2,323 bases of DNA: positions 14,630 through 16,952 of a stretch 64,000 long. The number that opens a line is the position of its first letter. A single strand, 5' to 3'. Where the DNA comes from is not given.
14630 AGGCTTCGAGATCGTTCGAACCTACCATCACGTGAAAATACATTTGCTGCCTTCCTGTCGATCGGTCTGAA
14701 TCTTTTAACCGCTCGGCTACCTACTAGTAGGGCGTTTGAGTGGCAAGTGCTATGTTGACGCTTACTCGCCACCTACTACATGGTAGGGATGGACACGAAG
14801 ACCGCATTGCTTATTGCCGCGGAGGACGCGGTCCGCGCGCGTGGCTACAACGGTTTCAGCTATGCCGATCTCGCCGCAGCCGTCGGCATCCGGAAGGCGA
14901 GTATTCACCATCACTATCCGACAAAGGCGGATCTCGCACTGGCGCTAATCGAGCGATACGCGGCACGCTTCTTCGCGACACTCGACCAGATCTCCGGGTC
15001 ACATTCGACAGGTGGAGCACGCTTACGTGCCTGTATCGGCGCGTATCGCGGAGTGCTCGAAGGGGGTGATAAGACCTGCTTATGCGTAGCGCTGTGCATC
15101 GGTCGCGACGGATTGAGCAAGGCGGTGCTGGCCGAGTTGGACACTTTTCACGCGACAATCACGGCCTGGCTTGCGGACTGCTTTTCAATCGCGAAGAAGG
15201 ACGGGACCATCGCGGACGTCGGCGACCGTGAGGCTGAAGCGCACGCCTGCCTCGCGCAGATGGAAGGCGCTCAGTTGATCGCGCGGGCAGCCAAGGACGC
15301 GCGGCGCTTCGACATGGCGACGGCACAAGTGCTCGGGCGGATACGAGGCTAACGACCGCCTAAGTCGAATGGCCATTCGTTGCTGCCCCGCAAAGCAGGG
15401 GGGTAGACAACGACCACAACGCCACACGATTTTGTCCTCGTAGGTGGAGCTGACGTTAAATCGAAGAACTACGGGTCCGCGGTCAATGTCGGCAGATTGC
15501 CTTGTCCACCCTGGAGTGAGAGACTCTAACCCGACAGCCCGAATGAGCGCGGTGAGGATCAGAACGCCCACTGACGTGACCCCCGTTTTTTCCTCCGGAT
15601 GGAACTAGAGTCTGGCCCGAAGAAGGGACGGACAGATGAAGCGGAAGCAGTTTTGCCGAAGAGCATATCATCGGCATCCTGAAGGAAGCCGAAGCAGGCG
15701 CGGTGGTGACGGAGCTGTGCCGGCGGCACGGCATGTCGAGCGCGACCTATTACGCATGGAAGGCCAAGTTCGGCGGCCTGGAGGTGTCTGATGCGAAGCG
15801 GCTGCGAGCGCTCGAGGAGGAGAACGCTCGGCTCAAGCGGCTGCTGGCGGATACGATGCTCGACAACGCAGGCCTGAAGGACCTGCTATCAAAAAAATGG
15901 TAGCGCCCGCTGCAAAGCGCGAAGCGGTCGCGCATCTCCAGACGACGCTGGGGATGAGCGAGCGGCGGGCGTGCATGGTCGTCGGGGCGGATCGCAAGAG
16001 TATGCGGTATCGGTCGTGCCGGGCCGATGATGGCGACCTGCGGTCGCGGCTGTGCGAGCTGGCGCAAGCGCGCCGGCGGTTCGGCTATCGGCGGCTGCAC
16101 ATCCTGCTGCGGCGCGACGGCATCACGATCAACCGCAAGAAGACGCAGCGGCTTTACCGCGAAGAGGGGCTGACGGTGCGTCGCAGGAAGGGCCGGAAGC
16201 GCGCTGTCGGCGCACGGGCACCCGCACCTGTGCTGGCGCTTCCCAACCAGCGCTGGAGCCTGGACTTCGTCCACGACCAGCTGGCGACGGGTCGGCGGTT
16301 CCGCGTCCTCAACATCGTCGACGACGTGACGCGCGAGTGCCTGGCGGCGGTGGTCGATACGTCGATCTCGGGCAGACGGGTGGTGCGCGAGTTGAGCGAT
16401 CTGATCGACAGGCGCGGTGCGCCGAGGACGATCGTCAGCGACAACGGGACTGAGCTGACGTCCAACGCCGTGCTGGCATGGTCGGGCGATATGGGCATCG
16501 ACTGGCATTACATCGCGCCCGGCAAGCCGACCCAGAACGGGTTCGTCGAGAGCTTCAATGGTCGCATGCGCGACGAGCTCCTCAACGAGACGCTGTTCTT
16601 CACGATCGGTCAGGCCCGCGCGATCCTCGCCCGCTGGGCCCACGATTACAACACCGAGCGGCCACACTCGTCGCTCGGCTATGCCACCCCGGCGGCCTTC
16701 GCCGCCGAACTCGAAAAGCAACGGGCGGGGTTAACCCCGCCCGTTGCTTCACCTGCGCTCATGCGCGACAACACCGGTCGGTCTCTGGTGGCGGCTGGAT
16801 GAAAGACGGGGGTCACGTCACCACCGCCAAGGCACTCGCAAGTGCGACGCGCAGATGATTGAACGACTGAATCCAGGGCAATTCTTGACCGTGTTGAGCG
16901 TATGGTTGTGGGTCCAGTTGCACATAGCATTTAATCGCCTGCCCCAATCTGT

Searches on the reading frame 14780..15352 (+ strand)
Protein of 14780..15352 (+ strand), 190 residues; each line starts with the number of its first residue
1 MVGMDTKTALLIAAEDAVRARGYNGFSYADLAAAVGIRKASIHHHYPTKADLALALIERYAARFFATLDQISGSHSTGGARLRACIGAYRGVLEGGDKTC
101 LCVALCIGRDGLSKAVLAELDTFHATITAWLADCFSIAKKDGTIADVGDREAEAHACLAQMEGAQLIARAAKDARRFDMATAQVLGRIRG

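Call 30: search_protein_families(library=pfam, proteins=[window:14780-15352:+], max_evalue=0.001)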
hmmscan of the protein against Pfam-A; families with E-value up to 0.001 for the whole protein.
window:14780-15352:+ (190 aa): 2 families
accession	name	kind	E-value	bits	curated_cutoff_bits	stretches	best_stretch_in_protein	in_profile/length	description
PF00440.29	TetR_N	-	2.8e-09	37.1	24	1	11-56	2-47/47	Bacterial regulatory proteins, tetR family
PF16925.10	TetR_C_13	-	4.7e-06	27.4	27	1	79-182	2-107/109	Tetracyclin repressor-like, C-terminal domain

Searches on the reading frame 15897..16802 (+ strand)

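Call 30: search_protein_families(library=pfam, proteins=[window:15897-16802:+], max_evalue=0.001)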
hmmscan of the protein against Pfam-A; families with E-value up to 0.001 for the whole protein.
window:15897-16802:+ (301 aa): 4 families
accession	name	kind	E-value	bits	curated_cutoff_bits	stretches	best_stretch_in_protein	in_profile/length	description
PF13683.12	rve_3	-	2.8e-33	113.9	26.5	1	200-265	2-67/67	Integrase core domain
PF00665.32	rve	-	1.2e-21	77.3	32.6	1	116-211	4-102/102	Integrase core domain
PF13276.12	HTH_21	-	5.2e-11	43.1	28.1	1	57-98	16-58/60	HTH-like domain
PF13333.12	rve_2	-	7e-05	23.3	22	1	218-268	1-51/56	Integrase core domain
